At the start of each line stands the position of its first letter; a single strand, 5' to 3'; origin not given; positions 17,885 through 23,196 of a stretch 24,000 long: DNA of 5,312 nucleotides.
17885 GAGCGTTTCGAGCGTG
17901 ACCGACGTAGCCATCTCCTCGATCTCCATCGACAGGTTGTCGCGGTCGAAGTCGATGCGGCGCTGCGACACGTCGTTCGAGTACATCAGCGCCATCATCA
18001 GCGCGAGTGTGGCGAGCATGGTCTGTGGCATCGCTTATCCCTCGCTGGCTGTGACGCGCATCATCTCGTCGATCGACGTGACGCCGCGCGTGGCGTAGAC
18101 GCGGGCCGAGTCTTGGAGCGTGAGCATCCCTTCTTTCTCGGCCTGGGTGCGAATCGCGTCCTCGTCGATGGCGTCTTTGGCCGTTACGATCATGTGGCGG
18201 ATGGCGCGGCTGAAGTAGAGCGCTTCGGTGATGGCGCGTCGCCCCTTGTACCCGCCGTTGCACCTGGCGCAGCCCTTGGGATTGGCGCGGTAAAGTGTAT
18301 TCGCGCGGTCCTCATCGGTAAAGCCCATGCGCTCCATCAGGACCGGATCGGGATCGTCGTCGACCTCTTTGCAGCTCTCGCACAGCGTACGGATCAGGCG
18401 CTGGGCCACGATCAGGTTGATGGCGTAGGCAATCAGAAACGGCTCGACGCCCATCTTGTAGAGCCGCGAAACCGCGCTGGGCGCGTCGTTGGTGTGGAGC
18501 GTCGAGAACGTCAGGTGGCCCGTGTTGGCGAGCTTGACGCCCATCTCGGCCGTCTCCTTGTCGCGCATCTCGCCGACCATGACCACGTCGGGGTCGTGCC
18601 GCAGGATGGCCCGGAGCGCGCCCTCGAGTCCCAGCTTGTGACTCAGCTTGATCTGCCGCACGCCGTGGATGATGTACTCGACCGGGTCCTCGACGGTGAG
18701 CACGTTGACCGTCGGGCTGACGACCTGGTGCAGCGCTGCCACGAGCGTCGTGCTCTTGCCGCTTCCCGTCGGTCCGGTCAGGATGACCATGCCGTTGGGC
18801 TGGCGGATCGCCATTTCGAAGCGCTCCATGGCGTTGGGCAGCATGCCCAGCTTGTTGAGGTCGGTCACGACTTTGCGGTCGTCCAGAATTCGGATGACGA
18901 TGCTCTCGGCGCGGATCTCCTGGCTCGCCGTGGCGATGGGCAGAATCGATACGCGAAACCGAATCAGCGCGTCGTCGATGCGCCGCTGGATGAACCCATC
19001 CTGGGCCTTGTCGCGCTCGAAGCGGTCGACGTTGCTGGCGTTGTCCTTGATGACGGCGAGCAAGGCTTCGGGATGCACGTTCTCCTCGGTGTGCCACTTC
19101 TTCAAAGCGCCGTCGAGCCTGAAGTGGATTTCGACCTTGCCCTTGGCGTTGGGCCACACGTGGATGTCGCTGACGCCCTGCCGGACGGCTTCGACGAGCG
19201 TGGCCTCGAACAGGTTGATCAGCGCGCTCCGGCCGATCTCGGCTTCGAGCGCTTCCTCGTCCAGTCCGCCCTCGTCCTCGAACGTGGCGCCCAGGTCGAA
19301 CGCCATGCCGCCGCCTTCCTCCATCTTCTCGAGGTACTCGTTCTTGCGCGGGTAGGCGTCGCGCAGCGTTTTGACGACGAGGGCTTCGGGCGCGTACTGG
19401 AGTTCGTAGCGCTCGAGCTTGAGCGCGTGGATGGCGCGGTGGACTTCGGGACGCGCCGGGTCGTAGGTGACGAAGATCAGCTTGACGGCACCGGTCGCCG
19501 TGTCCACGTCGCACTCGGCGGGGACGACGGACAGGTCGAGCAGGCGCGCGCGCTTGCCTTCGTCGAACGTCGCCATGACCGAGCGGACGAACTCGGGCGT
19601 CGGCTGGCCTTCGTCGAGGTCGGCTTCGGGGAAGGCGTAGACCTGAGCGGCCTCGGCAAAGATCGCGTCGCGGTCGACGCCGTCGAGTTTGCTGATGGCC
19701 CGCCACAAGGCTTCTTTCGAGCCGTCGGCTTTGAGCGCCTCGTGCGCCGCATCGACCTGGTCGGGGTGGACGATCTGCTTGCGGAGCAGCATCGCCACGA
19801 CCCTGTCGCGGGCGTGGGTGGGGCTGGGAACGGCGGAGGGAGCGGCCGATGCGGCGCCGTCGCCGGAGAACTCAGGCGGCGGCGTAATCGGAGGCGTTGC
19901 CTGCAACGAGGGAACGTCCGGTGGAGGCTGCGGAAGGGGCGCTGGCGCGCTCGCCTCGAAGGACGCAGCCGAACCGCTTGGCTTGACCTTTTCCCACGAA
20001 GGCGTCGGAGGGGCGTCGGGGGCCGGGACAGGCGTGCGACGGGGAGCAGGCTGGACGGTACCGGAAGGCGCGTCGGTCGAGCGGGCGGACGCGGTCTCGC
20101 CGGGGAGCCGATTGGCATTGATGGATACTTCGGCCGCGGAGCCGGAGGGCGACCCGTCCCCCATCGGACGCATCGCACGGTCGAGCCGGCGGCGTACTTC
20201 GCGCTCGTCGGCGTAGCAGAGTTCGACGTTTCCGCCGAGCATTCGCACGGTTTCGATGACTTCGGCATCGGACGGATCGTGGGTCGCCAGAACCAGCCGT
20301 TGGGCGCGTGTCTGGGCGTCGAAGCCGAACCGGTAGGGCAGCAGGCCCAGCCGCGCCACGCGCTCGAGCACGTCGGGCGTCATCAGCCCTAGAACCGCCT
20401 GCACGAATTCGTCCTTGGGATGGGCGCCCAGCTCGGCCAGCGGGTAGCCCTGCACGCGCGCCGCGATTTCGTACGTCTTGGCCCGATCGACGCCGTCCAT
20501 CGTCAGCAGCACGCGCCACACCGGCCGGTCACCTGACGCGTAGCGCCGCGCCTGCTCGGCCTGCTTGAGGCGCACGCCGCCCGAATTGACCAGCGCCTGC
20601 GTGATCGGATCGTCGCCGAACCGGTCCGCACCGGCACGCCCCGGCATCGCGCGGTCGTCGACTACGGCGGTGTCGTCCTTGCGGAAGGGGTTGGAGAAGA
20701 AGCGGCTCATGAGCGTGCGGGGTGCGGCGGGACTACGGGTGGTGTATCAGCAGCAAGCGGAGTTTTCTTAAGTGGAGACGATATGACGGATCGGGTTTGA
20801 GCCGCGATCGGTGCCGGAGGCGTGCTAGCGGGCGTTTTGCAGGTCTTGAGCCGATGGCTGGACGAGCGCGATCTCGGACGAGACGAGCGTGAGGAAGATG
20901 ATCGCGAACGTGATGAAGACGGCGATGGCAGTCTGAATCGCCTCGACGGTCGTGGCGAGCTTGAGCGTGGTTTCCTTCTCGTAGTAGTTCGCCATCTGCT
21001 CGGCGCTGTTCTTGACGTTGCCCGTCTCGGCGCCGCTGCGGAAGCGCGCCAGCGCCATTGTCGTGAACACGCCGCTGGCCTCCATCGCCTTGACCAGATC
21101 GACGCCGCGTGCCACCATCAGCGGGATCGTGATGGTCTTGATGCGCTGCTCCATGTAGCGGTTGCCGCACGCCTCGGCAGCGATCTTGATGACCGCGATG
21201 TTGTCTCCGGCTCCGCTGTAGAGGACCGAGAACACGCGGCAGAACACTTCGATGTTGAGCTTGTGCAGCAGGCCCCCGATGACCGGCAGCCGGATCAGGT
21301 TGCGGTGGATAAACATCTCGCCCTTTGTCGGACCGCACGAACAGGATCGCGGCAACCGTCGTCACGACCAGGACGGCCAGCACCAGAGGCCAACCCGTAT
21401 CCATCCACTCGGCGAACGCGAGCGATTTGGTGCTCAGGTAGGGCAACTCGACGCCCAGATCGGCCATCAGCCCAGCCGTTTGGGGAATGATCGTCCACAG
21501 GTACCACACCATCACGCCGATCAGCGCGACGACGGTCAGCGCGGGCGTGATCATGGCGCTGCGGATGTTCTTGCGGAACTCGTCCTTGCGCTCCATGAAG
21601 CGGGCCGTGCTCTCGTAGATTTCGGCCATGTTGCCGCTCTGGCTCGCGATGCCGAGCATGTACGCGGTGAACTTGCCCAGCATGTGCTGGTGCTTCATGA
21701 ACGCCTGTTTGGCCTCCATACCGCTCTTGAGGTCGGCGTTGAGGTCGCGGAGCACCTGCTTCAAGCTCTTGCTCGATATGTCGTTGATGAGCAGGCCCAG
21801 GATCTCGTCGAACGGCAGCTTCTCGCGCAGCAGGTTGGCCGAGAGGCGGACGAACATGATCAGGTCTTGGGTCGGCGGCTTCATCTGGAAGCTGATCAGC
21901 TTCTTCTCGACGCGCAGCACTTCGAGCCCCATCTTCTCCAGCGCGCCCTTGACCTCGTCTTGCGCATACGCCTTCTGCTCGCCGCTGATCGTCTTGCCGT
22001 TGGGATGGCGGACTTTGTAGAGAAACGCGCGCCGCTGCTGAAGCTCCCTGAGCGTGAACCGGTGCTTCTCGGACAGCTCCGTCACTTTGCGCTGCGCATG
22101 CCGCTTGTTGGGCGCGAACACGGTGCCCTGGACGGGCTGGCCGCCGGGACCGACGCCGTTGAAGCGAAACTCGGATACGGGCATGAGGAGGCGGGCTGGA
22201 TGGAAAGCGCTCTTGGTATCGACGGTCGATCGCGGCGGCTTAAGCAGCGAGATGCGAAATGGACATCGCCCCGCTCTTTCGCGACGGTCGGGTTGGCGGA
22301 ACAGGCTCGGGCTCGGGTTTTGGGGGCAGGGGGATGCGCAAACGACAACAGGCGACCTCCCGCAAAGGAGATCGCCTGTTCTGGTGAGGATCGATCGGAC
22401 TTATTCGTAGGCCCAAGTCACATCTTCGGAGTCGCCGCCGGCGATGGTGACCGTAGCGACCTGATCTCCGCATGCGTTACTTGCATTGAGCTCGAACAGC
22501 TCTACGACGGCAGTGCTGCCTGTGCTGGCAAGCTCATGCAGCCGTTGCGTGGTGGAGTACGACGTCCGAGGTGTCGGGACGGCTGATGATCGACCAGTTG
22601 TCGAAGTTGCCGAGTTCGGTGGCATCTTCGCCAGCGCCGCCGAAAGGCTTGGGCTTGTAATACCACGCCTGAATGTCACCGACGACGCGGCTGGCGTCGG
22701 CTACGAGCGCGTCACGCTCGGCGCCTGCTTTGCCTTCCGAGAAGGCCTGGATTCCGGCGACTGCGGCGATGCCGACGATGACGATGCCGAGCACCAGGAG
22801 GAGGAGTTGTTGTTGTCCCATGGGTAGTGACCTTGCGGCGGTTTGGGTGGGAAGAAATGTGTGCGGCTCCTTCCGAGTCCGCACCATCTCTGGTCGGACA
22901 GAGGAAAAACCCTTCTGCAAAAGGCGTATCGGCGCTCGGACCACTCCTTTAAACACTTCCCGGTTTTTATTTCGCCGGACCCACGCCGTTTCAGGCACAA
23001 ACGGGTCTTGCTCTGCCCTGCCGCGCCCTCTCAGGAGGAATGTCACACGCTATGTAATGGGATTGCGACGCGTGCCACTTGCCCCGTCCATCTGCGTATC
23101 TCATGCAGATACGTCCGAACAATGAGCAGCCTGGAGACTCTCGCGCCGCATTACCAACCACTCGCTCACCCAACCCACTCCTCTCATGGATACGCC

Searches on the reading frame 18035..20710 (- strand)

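Call 29: search_protein_families(library=pfam, proteins=[window:18035-20710:-], max_evalue=0.001)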
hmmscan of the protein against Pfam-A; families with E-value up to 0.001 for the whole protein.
window:18035-20710:- (891 aa): 6 families
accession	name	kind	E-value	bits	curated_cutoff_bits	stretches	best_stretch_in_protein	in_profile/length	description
PF00437.27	T2SSE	-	5.3e-101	338.4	24.9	1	494-885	5-370/370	Type II/IV secretion system protein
PF05157.20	MshEN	-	5.6e-06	26.7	23.1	1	135-181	37-85/90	MshEN domain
PF25199.1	nSTAND_NTPase5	-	1.3e-05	25.5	34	1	636-678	38-81/145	Novel STAND NTPase 5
PF13555.12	AAA_29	-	0.00021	21.4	27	1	637-667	20-49/61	P-loop containing region of AAA domain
PF13191.12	AAA_16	-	0.00032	21.7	32.6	0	636-708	20-88/167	AAA ATPase domain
PF13401.12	AAA_22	-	0.0004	21.2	27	0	637-674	3-40/130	AAA domain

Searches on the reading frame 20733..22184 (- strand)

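Call 29: search_protein_families(library=pfam, proteins=[window:20733-22184:-], max_evalue=0.001)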
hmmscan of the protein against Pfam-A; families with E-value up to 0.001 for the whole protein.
window:20733-22184:- (483 aa): 1 family
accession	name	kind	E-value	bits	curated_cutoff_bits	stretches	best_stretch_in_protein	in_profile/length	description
PF00482.28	T2SSF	-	1.2e-18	67.7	25.2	1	111-234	1-125/125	Type II secretion system (T2SS), protein F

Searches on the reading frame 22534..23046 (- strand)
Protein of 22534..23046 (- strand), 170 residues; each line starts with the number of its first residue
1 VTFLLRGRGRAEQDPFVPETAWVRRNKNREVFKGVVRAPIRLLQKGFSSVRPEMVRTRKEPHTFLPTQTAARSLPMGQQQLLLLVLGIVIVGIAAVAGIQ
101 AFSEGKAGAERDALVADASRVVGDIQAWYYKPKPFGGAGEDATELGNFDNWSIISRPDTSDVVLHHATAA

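Call 69: search_protein_families(library=pfam, proteins=[window:22534-23046:-], max_evalue=1)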
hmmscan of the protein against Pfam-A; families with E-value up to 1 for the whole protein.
window:22534-23046:- (170 aa): 1 family
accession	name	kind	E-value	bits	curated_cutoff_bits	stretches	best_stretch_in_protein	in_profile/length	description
PF23924.1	DUF7263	-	0.2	11.7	27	1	77-122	3-48/222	Family of unknown function (DUF7263)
